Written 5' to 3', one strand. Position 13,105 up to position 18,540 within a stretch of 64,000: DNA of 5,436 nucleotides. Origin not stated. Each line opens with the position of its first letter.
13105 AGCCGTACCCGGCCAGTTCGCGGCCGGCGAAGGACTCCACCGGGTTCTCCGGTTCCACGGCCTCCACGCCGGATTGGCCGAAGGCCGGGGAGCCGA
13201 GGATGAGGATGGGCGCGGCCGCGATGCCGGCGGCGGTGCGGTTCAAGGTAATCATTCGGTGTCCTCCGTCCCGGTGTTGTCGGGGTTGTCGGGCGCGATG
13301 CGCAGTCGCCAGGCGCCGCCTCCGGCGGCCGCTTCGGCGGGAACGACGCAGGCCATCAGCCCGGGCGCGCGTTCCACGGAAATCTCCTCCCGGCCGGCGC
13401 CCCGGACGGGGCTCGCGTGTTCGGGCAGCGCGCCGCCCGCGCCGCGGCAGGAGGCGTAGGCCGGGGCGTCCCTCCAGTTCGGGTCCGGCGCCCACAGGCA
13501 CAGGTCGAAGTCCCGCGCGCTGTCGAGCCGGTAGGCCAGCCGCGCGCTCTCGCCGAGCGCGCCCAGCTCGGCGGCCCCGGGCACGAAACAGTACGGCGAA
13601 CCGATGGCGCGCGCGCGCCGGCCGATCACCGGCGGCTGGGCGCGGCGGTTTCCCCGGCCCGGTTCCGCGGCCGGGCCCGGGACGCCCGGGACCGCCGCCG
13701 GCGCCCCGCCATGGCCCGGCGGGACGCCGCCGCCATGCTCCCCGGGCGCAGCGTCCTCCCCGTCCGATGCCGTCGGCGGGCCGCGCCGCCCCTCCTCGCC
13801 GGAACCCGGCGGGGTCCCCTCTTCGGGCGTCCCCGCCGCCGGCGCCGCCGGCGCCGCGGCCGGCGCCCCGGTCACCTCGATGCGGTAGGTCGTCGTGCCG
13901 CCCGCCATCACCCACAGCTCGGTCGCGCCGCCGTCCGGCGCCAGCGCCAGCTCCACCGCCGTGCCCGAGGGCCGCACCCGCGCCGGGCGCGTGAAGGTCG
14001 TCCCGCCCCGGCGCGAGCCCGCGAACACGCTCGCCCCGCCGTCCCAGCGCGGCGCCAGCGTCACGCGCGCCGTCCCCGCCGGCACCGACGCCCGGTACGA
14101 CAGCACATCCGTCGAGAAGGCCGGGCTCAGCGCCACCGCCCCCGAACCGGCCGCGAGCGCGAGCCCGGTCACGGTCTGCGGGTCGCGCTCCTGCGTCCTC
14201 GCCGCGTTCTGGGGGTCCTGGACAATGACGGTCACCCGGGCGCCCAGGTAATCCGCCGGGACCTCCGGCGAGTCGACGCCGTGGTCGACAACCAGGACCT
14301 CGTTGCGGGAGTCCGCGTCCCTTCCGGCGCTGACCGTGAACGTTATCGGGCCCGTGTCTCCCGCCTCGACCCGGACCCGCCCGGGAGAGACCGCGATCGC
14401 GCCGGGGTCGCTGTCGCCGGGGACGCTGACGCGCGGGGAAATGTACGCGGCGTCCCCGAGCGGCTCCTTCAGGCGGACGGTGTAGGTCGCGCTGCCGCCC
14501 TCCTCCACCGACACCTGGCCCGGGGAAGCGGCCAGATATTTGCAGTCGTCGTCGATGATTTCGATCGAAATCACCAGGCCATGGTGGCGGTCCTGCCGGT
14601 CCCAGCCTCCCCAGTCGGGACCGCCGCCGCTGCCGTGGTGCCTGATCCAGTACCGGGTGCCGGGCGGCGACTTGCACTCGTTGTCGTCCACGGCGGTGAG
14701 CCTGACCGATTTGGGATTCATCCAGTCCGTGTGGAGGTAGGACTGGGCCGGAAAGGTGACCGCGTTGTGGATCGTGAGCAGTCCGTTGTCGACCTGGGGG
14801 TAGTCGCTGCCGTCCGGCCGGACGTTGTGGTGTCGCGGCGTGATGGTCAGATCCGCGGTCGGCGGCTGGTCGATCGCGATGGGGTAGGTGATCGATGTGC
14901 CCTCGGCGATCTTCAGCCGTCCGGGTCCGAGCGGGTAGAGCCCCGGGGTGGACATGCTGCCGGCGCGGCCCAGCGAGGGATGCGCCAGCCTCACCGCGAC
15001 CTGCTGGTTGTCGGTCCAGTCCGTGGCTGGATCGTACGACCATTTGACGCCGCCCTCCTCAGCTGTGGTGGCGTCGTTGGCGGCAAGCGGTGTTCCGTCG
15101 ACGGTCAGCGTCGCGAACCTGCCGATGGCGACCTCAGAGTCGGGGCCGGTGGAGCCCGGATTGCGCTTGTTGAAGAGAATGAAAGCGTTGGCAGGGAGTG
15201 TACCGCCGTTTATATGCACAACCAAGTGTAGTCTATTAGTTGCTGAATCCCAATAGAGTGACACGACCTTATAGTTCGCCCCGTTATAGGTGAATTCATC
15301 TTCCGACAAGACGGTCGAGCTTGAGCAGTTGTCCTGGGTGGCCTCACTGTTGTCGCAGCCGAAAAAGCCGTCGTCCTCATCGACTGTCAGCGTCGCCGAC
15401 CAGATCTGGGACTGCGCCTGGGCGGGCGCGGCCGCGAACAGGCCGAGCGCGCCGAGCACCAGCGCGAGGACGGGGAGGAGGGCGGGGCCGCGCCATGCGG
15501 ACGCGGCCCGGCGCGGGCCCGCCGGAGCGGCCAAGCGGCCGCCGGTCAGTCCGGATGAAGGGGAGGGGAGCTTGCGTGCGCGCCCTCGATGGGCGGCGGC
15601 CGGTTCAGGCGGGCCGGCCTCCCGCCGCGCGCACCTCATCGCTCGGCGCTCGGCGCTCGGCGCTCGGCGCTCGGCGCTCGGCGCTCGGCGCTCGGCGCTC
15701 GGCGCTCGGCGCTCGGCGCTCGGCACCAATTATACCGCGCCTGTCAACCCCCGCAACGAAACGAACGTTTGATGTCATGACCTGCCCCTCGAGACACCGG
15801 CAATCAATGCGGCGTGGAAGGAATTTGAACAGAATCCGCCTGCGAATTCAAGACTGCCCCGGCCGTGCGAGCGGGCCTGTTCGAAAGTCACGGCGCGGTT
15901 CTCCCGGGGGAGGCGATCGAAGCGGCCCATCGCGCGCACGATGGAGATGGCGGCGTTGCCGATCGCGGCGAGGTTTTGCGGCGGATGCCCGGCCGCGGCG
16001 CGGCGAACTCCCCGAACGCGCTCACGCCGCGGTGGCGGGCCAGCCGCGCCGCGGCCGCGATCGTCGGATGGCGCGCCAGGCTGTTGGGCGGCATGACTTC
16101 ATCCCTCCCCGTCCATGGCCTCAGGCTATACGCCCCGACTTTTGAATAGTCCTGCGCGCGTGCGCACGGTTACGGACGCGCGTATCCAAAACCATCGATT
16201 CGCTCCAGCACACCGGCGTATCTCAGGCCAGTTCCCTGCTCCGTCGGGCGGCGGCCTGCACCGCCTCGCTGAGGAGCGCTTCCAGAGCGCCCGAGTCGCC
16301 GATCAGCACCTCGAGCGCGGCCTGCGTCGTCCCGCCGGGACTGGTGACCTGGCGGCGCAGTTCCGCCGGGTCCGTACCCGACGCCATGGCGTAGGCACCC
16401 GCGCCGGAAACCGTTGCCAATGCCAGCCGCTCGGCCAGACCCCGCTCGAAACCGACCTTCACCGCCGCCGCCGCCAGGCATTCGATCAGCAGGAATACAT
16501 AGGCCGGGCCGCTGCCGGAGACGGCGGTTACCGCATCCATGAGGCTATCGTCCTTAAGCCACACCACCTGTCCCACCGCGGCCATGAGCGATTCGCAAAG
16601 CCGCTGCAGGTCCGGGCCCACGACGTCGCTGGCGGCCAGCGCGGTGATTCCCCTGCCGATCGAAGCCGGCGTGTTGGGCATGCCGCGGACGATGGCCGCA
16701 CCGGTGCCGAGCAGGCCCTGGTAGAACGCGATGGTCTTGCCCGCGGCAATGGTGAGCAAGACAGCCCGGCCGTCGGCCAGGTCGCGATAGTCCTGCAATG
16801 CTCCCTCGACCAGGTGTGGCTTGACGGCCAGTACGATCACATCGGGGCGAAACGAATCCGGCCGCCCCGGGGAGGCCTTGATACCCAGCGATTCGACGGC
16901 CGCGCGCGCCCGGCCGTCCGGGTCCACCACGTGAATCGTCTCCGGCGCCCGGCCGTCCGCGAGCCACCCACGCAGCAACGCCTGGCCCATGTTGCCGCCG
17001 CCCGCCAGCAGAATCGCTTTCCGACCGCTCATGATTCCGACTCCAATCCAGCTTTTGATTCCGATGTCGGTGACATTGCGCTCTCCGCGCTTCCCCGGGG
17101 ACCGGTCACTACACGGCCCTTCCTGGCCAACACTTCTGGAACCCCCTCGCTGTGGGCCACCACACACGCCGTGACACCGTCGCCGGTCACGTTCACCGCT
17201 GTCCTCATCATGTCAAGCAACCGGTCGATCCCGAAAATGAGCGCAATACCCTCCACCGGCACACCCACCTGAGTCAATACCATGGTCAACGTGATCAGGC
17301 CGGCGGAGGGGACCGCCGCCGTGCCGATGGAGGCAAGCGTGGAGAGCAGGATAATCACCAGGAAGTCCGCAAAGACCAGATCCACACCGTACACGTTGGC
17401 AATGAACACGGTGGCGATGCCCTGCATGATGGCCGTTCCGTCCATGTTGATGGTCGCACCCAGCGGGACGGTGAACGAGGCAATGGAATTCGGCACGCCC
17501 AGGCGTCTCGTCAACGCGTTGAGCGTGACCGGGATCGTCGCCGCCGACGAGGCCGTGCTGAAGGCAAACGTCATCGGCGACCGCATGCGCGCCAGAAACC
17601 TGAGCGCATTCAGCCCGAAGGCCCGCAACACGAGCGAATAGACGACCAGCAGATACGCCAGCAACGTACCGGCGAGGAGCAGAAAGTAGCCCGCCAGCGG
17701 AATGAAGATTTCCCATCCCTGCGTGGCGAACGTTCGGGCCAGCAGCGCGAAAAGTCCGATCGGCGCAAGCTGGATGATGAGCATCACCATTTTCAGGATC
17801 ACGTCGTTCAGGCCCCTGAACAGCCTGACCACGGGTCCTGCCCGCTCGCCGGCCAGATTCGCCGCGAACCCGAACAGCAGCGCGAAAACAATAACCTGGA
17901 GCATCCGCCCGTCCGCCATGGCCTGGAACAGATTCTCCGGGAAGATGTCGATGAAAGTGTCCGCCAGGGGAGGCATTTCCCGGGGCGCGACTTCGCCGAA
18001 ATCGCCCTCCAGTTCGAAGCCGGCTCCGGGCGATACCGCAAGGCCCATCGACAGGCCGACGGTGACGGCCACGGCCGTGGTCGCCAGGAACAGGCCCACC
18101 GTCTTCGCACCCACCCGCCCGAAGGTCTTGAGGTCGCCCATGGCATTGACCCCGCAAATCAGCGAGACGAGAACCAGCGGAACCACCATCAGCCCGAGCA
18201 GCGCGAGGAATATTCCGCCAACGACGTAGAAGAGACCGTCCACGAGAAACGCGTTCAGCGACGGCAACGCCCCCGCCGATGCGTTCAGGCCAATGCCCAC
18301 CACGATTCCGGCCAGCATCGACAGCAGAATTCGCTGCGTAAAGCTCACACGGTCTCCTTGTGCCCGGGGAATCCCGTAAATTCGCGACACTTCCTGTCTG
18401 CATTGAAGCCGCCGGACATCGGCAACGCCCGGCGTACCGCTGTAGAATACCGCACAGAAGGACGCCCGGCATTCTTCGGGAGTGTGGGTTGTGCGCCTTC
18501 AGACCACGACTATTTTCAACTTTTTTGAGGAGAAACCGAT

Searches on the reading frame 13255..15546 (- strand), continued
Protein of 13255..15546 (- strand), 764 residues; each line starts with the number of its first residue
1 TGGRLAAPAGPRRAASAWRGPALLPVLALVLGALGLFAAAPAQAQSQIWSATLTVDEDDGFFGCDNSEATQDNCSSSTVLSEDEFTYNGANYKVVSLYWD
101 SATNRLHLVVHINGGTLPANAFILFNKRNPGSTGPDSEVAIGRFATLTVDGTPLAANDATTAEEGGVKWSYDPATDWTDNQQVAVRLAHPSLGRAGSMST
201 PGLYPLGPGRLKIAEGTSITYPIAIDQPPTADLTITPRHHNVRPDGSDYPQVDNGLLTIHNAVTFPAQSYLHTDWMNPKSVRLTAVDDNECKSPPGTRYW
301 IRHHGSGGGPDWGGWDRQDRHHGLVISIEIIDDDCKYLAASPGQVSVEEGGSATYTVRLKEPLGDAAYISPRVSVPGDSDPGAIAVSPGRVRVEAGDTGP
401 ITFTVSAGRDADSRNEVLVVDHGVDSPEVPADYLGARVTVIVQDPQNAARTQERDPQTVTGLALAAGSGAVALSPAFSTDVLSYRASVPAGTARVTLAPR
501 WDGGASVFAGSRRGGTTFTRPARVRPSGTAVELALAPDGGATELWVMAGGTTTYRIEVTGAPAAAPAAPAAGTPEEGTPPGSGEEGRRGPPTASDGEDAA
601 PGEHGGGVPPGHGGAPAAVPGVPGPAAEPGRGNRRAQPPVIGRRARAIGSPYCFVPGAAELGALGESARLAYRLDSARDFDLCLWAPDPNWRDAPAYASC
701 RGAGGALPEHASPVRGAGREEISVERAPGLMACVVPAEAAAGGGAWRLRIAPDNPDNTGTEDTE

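Call 86: search_protein_families(library=pfam, proteins=[P0006, P0014, P0015, P0051], max_evalue=0.01)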
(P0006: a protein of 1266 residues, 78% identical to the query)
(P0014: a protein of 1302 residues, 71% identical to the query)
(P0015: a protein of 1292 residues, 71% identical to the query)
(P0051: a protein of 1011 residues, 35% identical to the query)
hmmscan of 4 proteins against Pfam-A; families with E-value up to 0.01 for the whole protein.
P0006 (1266 aa): 2 families
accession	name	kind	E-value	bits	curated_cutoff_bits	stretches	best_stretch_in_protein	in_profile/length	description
PF03160.20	Calx-beta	-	3.4e-19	69.4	27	1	700-775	24-100/119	Calx-beta domain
PF12733.13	Cadherin-like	-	1.1e-05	26.2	24.2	1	494-586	4-87/89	Cadherin-like beta sandwich domain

P0014 (1302 aa): 3 families
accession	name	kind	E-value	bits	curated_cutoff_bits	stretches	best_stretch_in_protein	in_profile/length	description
PF03160.20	Calx-beta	-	2.5e-21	76.3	27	1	691-767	23-100/119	Calx-beta domain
PF12733.13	Cadherin-like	-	4.6e-07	30.6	24.2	1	484-576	4-87/89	Cadherin-like beta sandwich domain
PF20579.4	LapA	-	0.0015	19.3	27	0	728-779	41-92/99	LapA domain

P0015 (1292 aa): 2 families
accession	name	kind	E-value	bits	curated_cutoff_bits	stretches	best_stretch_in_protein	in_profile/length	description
PF03160.20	Calx-beta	-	1.8e-21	76.8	27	1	697-772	23-99/119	Calx-beta domain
PF12733.13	Cadherin-like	-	7.9e-07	29.9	24.2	1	490-582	4-87/89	Cadherin-like beta sandwich domain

P0051 (1011 aa): 2 families
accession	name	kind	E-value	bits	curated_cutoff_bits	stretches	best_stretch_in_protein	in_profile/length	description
PF12733.13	Cadherin-like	-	7.5e-17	62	24.2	1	191-280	3-88/89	Cadherin-like beta sandwich domain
PF03797.25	Autotransporter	-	9.8e-09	35.8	26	1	642-846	1-212/255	Autotransporter beta-domain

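Call 95: find_encoding_contigs(protein=P0097, flank=2500, max_places=4)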
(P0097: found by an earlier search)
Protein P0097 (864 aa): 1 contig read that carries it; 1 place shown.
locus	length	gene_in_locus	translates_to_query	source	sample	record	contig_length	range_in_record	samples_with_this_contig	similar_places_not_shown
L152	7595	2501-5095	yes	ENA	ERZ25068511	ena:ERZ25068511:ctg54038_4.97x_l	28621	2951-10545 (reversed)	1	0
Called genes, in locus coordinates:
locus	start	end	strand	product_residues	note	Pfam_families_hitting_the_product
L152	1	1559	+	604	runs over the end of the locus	PF03600:CitMHS, PF16980:CitMHS_2 (weak), PF02080:TrkA_C (weak), PF03600:CitMHS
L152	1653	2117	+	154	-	-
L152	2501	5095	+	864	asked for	-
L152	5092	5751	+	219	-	-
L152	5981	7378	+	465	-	PF04715:, PF00425:Chorismate_bind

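Call 96: find_encoding_contigs(protein=P0028, flank=2500, max_places=4)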
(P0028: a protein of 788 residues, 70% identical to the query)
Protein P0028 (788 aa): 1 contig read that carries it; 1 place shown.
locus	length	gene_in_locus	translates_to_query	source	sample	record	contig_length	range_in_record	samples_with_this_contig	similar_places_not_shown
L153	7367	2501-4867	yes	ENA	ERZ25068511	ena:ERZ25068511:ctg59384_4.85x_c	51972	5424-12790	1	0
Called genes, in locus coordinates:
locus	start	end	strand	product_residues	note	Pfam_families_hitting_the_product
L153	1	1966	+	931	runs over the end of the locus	-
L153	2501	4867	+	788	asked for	PF12733:Cadherin-like (weak)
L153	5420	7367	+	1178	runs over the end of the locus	PF20579:LapA (faint), PF12733:Cadherin-like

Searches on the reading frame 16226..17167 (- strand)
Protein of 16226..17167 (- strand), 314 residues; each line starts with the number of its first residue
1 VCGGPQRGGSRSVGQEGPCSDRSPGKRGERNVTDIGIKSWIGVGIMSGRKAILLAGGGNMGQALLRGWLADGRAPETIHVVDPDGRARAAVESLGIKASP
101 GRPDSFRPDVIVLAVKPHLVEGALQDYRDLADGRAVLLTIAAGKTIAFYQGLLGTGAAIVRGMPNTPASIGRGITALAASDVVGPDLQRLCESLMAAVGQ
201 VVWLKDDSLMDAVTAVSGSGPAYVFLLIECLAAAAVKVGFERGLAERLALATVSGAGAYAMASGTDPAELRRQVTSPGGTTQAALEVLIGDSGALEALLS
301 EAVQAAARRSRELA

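Call 71: search_protein_families(library=pfam, proteins=[window:16226-17167:-], max_evalue=0.001)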
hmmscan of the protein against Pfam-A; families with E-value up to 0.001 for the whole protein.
window:16226-17167:- (314 aa): 2 families
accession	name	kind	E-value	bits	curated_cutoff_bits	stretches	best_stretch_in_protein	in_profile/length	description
PF14748.11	P5CR_dimer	-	8.3e-33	113.3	25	1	208-313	2-105/105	Pyrroline-5-carboxylate reductase dimerisation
PF03807.23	F420_oxidored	-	1.6e-11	45.1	21.6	1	54-136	5-88/94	NADP oxidoreductase coenzyme F420-dependent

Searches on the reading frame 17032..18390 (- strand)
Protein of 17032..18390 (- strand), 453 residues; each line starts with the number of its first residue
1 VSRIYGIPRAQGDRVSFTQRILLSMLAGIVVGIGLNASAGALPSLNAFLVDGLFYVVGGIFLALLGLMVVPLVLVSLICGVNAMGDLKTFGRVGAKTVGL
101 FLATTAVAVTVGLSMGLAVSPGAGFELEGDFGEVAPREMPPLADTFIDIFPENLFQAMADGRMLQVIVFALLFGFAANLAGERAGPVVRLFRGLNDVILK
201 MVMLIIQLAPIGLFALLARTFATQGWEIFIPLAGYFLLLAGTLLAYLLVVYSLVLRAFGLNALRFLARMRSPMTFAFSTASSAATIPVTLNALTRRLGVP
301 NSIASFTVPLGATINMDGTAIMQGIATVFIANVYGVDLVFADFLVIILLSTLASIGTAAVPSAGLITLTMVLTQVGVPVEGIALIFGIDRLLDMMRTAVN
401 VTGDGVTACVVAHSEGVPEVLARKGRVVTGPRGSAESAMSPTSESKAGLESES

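Call 71: search_protein_families(library=pfam, proteins=[window:17032-18390:-], max_evalue=0.001)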
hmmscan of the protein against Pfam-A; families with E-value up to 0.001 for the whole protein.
window:17032-18390:- (453 aa): 1 family
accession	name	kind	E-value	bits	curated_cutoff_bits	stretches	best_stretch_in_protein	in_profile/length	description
PF00375.23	SDF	-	2.2e-120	402.7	27.9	1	18-413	2-386/387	Sodium:dicarboxylate symporter family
